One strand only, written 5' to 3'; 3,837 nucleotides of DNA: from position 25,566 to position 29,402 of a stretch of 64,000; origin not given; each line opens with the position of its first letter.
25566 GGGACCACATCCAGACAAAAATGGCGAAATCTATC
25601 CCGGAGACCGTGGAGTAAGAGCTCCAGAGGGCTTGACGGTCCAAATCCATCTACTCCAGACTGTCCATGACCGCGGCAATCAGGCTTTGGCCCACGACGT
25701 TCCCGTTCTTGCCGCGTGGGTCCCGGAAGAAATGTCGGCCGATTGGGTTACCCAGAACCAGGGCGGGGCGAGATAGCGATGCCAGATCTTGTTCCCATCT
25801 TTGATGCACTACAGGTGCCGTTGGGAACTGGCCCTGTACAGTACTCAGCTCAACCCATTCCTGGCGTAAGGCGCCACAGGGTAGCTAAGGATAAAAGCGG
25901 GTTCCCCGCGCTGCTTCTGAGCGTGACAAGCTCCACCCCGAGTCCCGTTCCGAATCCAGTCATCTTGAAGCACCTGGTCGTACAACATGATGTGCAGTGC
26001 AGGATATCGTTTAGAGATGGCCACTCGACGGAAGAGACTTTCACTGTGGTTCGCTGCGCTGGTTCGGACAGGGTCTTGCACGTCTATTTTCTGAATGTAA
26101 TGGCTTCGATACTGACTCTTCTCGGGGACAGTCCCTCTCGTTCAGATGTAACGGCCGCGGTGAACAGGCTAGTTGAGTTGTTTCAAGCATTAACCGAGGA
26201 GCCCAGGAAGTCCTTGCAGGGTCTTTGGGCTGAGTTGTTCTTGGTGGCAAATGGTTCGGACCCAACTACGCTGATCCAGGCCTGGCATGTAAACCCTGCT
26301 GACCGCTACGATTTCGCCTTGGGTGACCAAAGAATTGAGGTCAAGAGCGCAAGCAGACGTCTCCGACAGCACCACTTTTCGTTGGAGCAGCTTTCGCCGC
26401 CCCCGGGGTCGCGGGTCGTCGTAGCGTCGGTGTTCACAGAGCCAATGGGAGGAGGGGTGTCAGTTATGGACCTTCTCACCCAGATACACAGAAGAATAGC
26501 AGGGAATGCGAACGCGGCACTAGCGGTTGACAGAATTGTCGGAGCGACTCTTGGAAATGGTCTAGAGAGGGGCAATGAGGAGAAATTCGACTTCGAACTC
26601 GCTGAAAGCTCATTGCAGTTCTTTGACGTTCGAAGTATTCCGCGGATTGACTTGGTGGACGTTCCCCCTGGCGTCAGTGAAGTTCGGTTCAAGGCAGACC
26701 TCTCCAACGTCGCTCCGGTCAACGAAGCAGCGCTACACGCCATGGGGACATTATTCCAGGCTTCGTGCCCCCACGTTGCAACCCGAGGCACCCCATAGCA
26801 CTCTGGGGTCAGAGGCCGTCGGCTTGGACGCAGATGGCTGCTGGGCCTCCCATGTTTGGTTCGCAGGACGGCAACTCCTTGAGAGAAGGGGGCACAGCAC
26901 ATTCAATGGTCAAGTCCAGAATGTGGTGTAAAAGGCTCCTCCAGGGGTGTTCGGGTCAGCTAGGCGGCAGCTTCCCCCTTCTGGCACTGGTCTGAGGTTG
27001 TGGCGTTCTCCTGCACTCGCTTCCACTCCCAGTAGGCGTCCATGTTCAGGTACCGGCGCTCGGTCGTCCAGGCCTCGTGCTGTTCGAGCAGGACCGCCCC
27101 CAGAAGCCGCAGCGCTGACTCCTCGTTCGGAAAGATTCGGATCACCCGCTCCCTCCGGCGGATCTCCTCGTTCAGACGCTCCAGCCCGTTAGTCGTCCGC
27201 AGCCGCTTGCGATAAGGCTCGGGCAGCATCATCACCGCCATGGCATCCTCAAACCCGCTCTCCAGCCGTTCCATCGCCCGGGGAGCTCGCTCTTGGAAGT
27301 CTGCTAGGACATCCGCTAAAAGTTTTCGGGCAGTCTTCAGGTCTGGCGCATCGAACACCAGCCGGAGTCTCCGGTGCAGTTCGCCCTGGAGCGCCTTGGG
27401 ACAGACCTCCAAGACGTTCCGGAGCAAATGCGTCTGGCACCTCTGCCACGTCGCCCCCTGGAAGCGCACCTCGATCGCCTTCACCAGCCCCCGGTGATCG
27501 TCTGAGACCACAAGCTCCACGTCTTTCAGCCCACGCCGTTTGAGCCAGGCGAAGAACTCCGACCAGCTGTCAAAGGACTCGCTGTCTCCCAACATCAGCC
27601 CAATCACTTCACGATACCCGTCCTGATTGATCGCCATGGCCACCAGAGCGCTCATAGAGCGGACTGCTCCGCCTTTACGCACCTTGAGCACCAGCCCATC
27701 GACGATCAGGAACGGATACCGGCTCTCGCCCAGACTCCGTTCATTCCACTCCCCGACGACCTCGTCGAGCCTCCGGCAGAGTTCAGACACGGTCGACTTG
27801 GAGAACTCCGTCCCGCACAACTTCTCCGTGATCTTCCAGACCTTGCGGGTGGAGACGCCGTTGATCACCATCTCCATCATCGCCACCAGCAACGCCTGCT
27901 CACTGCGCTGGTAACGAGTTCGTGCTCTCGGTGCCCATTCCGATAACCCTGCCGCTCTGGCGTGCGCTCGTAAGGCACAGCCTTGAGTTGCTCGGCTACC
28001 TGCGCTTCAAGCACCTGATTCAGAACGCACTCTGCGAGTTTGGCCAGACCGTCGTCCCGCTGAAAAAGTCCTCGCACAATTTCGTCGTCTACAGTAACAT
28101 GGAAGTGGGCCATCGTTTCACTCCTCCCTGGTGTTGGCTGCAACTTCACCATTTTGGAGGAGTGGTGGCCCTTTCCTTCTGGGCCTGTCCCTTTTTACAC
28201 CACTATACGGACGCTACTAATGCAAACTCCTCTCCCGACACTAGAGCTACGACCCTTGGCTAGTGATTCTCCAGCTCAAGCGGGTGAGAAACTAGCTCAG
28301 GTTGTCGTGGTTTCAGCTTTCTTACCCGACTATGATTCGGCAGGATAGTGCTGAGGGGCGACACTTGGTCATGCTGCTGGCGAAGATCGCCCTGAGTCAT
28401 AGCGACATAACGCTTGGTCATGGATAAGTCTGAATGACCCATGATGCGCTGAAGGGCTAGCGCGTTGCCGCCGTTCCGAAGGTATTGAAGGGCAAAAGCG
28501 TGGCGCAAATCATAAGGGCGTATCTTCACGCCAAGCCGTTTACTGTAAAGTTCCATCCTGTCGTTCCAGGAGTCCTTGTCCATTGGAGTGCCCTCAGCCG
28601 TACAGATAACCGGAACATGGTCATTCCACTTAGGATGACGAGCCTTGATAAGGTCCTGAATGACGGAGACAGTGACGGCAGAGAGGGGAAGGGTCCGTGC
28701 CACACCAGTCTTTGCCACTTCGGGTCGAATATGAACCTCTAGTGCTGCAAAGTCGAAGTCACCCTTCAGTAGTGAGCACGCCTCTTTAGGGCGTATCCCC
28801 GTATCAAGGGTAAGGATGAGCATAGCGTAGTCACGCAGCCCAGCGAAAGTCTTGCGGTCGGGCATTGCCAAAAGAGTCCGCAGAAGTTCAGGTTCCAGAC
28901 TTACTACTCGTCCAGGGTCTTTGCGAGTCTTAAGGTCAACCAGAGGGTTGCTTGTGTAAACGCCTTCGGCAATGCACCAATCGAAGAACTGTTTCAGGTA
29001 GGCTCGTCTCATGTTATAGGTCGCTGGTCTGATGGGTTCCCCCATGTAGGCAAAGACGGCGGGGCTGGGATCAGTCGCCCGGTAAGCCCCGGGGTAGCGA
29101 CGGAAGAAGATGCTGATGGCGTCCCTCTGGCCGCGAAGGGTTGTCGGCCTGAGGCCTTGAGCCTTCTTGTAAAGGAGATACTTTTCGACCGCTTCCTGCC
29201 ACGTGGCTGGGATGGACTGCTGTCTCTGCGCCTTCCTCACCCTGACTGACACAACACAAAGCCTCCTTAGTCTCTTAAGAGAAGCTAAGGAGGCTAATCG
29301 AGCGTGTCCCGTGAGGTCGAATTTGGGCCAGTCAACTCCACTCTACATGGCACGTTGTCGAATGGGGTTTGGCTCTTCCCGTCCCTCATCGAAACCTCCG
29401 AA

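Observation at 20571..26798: Four-gene Dcm / GHKL(MORC-like) ATPase / Z1 SF2-like ATPase / PD-(D/E)XK nuclease operon: predicted ATP-dependent restriction-defence system without experimental description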

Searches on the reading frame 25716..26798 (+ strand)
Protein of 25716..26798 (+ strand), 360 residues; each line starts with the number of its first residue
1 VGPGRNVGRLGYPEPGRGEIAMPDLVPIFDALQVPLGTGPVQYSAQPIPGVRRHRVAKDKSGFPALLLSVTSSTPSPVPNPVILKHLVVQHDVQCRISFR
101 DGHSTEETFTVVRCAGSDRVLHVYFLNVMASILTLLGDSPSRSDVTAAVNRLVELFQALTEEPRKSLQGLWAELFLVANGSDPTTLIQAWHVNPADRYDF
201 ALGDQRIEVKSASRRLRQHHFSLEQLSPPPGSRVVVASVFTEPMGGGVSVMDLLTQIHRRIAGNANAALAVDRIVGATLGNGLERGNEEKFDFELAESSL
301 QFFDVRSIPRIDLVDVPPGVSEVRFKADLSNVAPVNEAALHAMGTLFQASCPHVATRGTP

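Call 3: search_protein_families(library=pfam, proteins=[window:25716-26798:+], max_evalue=0.01)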
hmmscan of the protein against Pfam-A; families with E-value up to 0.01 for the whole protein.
window:25716-26798:+ (360 aa): 1 family
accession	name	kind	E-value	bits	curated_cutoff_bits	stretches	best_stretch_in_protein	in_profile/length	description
PF14390.12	DUF4420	-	1e-30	107.4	27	1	53-330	29-306/306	Putative PD-(D/E)XK family member, (DUF4420)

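Call 4: search_protein_families(library=padloc, proteins=[window:25716-26798:+], max_evalue=0.01)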
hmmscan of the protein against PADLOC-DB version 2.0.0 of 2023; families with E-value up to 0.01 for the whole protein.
window:25716-26798:+ (360 aa): 1 family
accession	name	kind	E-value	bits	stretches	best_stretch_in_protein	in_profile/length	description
PDLC02206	MzaD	-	4.3e-07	27.7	1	149-273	128-263/342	-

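Call 5: search_protein_families(library=ncbifam, proteins=[window:25716-26798:+], max_evalue=0.01)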
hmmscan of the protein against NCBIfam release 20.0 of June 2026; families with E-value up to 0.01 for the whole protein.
window:25716-26798:+ (360 aa): 1 family
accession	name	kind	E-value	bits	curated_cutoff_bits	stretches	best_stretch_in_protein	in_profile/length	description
NF041934.1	MzaD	equivalog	2.8e-09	36.6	420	1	125-335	93-314/326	MZA anti-phage system associated PD-(D/E)XK motif protein MzaD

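Call 9: search_solved_structures(query=window:25779-26798:+, max_evalue=10)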
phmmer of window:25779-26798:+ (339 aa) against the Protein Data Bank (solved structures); distinct sequences matched with E-value up to 10: 5.
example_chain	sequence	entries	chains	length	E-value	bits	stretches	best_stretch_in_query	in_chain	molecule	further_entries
4i8o_A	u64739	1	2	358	1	11.6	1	185-233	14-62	TOXIN RNLA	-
6y2p_A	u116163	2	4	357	1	11.6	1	185-233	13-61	mRNA endoribonuclease toxin LS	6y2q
6y2r_A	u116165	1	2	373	1.1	11.5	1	185-233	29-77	mRNA endoribonuclease toxin LS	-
6y2s_A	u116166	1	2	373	1.1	11.5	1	185-233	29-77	mRNA endoribonuclease toxin LS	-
4hsr_A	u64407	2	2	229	1.1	11.4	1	291-323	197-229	glutaryl-7-aminocephalosporanic acid acylase alpha chain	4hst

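Call 39: find_homologous_proteins(query=window:25779-26798:+, max_evalue=0.00001)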
Query window:25779-26798:+ (339 aa): 615 proteins with E <= 0.00001 among 5880 candidates; the best 120 are listed.
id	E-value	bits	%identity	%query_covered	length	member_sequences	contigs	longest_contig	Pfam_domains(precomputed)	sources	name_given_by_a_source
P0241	5.2e-222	754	100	100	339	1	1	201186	PF14390.13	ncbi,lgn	ncbi:MAG: PD-(D/E)XK motif protein [Betaproteobacteria bacterium]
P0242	8.4e-101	355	50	96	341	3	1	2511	PF14390.13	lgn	-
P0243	3.4e-100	353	51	97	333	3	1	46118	PF14390.13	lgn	-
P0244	2.2e-99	351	51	99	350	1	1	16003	PF14390.13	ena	-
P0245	2.3e-99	351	51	97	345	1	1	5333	PF14390.13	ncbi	-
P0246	9.0e-99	349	50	97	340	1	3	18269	PF14390.13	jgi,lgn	jgi:hypothetical protein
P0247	1.9e-98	348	51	97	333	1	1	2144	PF14390.13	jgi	jgi:hypothetical protein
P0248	2.2e-98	347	52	98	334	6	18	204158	PF14390.13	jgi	jgi:hypothetical protein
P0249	5.7e-98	346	51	96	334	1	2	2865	PF14390.13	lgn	-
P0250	2.7e-97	344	50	97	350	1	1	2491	PF14390.13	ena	-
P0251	3.3e-97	344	49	97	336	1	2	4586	PF14390.13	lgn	-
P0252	3.8e-97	343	48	97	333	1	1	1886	PF14390.13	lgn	-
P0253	4.8e-97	343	49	97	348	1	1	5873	PF14390.13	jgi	jgi:Putative PD-(D/E)XK family member, (DUF4420)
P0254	5.3e-97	343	49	98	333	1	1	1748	PF14390.13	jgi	-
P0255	6.4e-97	343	50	97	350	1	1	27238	PF14390.13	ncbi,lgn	-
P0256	8.9e-97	342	50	97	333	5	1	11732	PF14390.13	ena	-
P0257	1.1e-96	342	50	97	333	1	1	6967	PF14390.13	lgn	-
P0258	1.2e-96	342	50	97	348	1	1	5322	PF14390.13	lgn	-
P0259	1.4e-96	342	48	98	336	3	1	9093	PF14390.13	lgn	-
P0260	3.1e-96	340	49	98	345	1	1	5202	PF14390.13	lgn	-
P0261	3.8e-96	340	49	96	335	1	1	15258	PF14390.13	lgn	-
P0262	3.8e-96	340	49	97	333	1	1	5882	PF14390.13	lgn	-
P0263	4.8e-96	340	49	97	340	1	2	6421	PF14390.13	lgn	-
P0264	6.7e-96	339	52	89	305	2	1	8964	PF14390.13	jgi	jgi:hypothetical protein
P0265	1.4e-95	338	50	97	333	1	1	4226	PF14390.13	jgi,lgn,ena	-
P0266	2.0e-95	338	51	96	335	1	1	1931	PF14390.13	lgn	-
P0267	3.7e-95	337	50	96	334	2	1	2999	PF14390.13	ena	-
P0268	4.4e-95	337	48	97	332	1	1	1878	PF14390.13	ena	-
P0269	5.3e-95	336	49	97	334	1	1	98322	PF14390.13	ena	-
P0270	1.0e-94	335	47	97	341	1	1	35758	PF14390.13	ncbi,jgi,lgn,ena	-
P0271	2.1e-94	334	51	93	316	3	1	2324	PF14390.13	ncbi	-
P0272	3.1e-94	334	50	91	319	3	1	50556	PF14390.13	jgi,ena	-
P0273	5.1e-94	333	49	97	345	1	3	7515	PF14390.13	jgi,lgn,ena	-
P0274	6.3e-94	333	49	97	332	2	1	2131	PF14390.13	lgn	-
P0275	6.4e-94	333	48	96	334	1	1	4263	PF14390.13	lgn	-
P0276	7.4e-94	333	50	96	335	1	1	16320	PF14390.13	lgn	-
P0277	7.5e-94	333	50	96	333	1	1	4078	PF14390.13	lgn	-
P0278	1.0e-93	332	49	97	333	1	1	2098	PF14390.13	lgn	-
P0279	1.3e-93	332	48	97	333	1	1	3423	PF14390.13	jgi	jgi:hypothetical protein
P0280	2.0e-93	331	48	97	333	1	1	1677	PF14390.13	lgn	-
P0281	3.0e-93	331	49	96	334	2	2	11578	PF14390.13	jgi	jgi:hypothetical protein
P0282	3.1e-93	330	49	96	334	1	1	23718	PF14390.13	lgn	-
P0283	4.7e-93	330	48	96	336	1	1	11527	PF14390.13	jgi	jgi:hypothetical protein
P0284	7.1e-93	329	49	99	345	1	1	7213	PF14390.13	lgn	-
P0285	7.5e-93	329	48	97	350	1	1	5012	PF14390.13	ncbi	-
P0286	7.7e-93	329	48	97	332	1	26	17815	PF14390.13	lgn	-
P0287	8.4e-93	329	47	97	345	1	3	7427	PF14390.13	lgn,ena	-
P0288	1.4e-92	328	49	98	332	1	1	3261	PF14390.13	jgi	jgi:hypothetical protein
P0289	2.0e-92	328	49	90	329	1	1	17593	PF14390.13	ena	-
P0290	2.4e-92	328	48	95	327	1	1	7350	PF14390.13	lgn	-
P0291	4.6e-92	327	49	97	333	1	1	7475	PF14390.13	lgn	-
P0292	7.3e-92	326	48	97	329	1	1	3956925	PF14390.13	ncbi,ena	-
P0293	7.7e-92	326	48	96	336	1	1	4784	PF14390.13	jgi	jgi:hypothetical protein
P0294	8.7e-92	326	48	97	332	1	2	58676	PF14390.13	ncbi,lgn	-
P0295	8.7e-92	326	48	96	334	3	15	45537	PF14390.13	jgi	jgi:hypothetical protein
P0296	1.2e-91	325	48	96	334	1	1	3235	PF14390.13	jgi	jgi:hypothetical protein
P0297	1.4e-91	325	48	96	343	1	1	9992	PF14390.13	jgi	jgi:Putative PD-(D/E)XK family member, (DUF4420)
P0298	2.2e-91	324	48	97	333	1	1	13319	PF14390.13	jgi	-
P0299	3.2e-91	324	48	97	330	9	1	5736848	PF14390.13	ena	-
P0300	5.2e-91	323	46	100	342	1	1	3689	PF14390.13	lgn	-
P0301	5.6e-91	323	45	98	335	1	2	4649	PF14390.13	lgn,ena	-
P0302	6.6e-91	323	49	96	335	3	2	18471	PF14390.13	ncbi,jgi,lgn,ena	-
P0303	6.9e-91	323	47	96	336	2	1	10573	PF14390.13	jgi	jgi:hypothetical protein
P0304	7.8e-91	323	48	96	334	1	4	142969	PF14390.13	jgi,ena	jgi:hypothetical protein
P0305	1.3e-90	322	47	97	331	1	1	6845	PF14390.13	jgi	jgi:hypothetical protein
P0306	1.7e-90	321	48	97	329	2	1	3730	PF14390.13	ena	-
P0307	2.1e-90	321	49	91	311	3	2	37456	PF14390.13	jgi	jgi:hypothetical protein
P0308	2.2e-90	321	47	97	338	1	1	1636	PF14390.13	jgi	-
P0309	2.9e-90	321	48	97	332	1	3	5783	PF14390.13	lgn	-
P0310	3.2e-90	321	47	96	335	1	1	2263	PF14390.13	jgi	jgi:hypothetical protein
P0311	3.4e-90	320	47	96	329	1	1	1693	PF14390.13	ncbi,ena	-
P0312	5.8e-90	320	49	98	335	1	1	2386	PF14390.13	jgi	jgi:Putative PD-(D/E)XK family member, (DUF4420)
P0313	6.4e-90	320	48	97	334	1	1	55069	PF14390.13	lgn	-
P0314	2.0e-89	318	46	96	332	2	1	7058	PF14390.13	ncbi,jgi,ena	ncbi:MAG: PD-(D/E)XK motif protein [Chloroflexota bacterium]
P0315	2.3e-89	318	46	97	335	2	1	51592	PF14390.13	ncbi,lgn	-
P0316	2.4e-89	318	47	96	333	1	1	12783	PF14390.13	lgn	-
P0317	6.1e-89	316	47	98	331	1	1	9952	PF14390.13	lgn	-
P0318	7.1e-89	316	46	97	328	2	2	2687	PF14390.13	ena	-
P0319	8.5e-89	316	46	97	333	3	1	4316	PF14390.13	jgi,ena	-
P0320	9.8e-89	316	46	97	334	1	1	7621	PF14390.13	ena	-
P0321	1.7e-88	315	47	96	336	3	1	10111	PF14390.13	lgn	-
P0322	2.1e-88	315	47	96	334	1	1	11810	PF14390.13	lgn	-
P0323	3.2e-88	314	48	97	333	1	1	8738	PF14390.13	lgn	-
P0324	3.6e-88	314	47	90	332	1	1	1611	PF14390.13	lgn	-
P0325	3.6e-88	314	47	97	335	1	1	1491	PF14390.13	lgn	-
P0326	4.1e-88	314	47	96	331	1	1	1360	PF14390.13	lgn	-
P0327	6.0e-88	313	44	97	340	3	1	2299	PF14390.13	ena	-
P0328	9.7e-88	312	46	96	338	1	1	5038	PF14390.13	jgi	jgi:hypothetical protein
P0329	1.6e-87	312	49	98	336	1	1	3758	PF14390.13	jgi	jgi:hypothetical protein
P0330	1.9e-87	312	46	96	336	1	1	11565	PF14390.13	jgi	jgi:hypothetical protein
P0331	1.9e-87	311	47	97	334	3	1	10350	PF14390.13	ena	-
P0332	4.7e-87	310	45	97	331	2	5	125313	PF14390.13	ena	-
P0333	6.2e-87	310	47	97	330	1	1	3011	PF14390.13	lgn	-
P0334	7.0e-87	310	45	97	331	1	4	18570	PF14390.13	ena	-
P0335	1.4e-86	309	45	97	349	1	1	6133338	PF14390.13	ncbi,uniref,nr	ncbi:PD-(D/E)XK motif protein [Dictyobacter aurantiacus]|uniref:PD-(D/E)XK motif protein n=1 Tax=Dic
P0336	2.0e-86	308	47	94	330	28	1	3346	PF14390.13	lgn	-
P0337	2.8e-86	308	45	97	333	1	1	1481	PF14390.13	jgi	jgi:hypothetical protein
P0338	4.3e-86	307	45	97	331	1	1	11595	PF14390.13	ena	-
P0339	5.0e-86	307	45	96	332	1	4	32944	PF14390.13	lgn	-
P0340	5.2e-86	307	48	90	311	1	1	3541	PF14390.13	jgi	jgi:hypothetical protein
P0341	6.0e-86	307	52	83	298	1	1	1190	PF14390.13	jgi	jgi:hypothetical protein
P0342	7.6e-86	306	44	98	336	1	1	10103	PF14390.13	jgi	jgi:hypothetical protein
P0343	8.0e-86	306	45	98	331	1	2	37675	PF14390.13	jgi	jgi:hypothetical protein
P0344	9.6e-86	306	45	94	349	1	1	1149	PF14390.13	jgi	jgi:hypothetical protein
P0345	1.1e-85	306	44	98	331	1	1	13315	PF14390.13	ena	-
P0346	1.6e-85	305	46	97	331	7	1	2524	PF14390.13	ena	-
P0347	2.3e-85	305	45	97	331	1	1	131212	PF14390.13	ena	-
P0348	2.3e-85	305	47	91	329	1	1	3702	PF14390.13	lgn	-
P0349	3.3e-85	304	44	97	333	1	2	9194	PF14390.13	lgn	-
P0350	4.5e-85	304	46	92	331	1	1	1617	PF14390.13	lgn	-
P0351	8.0e-85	303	46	97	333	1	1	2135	PF14390.13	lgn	-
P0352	8.1e-85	303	45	93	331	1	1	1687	PF14390.13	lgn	-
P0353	1.4e-84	302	44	97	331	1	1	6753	PF14390.13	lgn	-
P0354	1.5e-84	302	45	97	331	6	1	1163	PF14390.13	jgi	jgi:hypothetical protein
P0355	1.5e-84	302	46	96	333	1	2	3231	PF14390.13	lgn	-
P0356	3.2e-84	301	46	98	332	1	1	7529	PF14390.13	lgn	-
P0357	3.9e-84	301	46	96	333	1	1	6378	PF14390.13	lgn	-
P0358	3.9e-84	301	46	91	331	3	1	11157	PF14390.13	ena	-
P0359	5.6e-84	300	45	97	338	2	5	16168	PF14390.13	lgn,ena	-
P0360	8.5e-84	299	44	97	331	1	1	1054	PF14390.13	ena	-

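Call 53: predict_structure(alignment_id=A3)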
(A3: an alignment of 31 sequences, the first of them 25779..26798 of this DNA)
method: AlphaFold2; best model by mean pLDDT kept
length: 339 residues; sequences in the alignment: 31
mean_pLDDT: 92.0   pTM: 0.89
mean pLDDT of the five models: 92.0, 91.2, 91.3, 89.9, 77.4
residues with pLDDT >= 90: 274; 70-90: 55; 50-70: 6; < 50: 4
segments of 3 or more residues with pLDDT < 50: 336-339
pLDDT, mean of each block of 10 residues (from residue 1): 94 86 94 95 95 72 93 91 93 95 96 93 92 94 94 97 97 87 96 92 88 96 95 96 94 94 95 97 94 88 93 94 95 58
secondary structure, 60 per line:
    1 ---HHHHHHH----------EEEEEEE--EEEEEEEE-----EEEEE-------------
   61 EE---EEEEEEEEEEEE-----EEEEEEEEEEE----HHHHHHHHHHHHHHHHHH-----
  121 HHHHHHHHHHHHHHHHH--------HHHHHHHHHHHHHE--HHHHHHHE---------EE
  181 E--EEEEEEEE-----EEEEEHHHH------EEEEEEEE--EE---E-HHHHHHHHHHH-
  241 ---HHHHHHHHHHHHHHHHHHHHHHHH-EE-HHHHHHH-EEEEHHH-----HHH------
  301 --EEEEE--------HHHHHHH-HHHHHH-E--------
elements in order: H4-10 E21-27 E30-37 E43-47 E66-77 E83-93 H98-115 H121-137 H146-158 H162-168 E179-181 E184-191 E197-201 H202-205 E212-219 H229-239 H244-267 H272-278 E280-283 E303-307 H316-322 H324-329

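Call 93: search_protein_representatives(protein=window:25779-26798:+)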
Query: 339 residues. Proteins with E-value up to 0.001 (for the whole library): 2092; up to 1e-10: 1441; up to 1e-30: 796. The best 150 are listed.
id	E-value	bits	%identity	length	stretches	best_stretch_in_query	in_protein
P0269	1.7e-95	336.2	49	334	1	3-329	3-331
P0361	4.8e-88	311.7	47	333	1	3-331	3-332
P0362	1.5e-85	303.6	46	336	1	4-330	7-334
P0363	4.0e-85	302.2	45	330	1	3-328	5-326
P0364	2.4e-83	296.3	47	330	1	1-328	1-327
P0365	1.7e-82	293.5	45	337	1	3-328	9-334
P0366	3.9e-82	292.3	45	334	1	1-327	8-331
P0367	1.4e-80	287.2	46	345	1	2-329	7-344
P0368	5.3e-80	285.3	44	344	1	16-331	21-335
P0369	7.5e-80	284.8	45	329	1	3-311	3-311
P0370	8.6e-80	284.6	47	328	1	2-328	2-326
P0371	3.1e-79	282.8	40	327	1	7-328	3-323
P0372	8.0e-79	281.4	44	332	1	2-328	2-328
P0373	1.5e-78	280.5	45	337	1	18-331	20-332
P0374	1.8e-78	280.3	44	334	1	4-328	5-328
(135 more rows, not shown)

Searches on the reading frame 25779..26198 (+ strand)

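Call 75: search_protein_families(library=pfam, proteins=[window:25779-26198:+], max_evalue=10)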
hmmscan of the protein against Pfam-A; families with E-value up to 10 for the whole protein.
window:25779-26198:+ (140 aa): 2 families
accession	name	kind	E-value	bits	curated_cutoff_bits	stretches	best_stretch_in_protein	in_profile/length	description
PF14390.12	DUF4420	-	0.14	11.8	27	1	32-138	29-123/306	Putative PD-(D/E)XK family member, (DUF4420)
PF20564.3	DUF6774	-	0.21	11.4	25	1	105-118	4-17/28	Family of unknown function (DUF6774)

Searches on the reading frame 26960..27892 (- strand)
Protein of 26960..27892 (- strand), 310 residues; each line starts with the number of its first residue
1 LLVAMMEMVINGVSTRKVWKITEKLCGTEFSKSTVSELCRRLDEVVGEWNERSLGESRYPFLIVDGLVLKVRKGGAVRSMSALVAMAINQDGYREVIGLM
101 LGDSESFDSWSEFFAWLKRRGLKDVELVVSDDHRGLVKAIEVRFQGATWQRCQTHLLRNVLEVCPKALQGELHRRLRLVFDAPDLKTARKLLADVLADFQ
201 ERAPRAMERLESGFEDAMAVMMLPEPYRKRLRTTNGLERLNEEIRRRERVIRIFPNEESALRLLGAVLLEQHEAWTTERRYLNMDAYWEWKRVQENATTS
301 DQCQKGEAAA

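Call 47: search_protein_families(library=pfam, proteins=[window:26960-27892:-], max_evalue=0.001)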
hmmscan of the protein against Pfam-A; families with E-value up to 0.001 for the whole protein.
window:26960-27892:- (310 aa): 2 families
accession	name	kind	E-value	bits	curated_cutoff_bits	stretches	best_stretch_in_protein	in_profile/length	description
PF00872.24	Transposase_mut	-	2.1e-96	323.6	21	1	4-276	106-377/379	Transposase, Mutator family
PF10551.15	MULE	-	6.2e-07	30.2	27.6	1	80-159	15-99/99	MULE transposase domain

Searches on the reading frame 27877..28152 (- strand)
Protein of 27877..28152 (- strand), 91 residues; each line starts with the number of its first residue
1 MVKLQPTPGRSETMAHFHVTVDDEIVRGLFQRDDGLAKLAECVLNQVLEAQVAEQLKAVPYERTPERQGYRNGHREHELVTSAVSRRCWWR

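Call 47: search_protein_families(library=pfam, proteins=[window:27877-28152:-], max_evalue=0.001)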
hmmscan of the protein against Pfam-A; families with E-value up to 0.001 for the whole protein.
window:27877-28152:- (91 aa): 1 family
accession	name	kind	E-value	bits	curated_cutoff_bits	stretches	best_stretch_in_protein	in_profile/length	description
PF00872.24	Transposase_mut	-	4.1e-10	39.5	21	1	27-83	17-73/379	Transposase, Mutator family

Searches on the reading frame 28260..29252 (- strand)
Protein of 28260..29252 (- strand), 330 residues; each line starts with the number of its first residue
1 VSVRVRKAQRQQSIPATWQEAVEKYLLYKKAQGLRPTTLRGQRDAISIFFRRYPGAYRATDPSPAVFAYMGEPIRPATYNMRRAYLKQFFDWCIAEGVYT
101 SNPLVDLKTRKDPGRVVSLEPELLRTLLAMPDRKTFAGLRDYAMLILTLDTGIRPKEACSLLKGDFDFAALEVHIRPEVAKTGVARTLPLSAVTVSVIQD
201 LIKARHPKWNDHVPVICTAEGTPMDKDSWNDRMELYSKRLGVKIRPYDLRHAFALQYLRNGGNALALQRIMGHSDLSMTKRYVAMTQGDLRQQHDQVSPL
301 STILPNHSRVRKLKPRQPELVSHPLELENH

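Call 47: search_protein_families(library=pfam, proteins=[window:28260-29252:-], max_evalue=0.001)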
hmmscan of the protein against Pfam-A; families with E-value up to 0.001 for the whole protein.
window:28260-29252:- (330 aa): 1 family
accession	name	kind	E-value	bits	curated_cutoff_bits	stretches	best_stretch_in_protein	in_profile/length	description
PF00589.27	Phage_integrase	-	1.7e-28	99.9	27.1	1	119-286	3-169/172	Phage integrase family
